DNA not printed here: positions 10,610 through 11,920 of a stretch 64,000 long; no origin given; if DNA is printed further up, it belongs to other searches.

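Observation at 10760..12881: Radical-SAM/SPASM enzyme with an atypical CX3CX3C cluster, convergent with an HExxH protein; no precursor peptide found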

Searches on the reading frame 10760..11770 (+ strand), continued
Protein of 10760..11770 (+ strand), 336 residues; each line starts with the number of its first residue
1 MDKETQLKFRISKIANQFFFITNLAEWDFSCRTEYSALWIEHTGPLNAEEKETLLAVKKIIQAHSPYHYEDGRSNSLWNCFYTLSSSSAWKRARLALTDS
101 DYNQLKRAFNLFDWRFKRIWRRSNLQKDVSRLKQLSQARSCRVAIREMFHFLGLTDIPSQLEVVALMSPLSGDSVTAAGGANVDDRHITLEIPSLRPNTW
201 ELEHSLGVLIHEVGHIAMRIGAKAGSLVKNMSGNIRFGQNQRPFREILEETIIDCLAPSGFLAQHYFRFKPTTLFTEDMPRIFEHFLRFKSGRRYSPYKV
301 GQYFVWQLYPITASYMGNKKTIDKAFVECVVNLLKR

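Call 61: find_encoding_contigs(protein=P0263, flank=5000, max_places=3)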
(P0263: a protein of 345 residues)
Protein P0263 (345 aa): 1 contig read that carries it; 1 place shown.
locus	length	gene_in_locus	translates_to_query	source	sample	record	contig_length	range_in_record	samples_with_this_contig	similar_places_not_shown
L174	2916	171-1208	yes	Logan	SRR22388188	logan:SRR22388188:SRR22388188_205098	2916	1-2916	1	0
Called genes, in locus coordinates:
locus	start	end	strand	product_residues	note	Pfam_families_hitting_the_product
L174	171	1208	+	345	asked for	-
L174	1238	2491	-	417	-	PF04055:Radical_SAM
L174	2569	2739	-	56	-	-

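Call 68: search_solved_structures(query=A5, max_evalue=10)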
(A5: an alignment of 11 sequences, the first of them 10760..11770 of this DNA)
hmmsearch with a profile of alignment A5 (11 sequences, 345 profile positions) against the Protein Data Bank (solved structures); distinct sequences matched with E-value up to 10: 1.
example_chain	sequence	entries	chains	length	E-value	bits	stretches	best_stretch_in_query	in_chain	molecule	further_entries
4cvh_A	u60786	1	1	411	0.66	12.3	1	218-298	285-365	ISOPRENOID SYNTHASE DOMAIN-CONTAINING PROTEIN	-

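Call 79: find_related_loci(query=A5, collection=viral_contigs, flank=5000)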
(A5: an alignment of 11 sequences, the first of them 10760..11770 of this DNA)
Query A5 (336 aa) in viral_contigs; peptide patterns used: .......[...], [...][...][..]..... (x = any residue, [..] = any of these).
154 stretches matched a pattern, but none encodes a relative of the query by tblastn (E <= 1e-3).
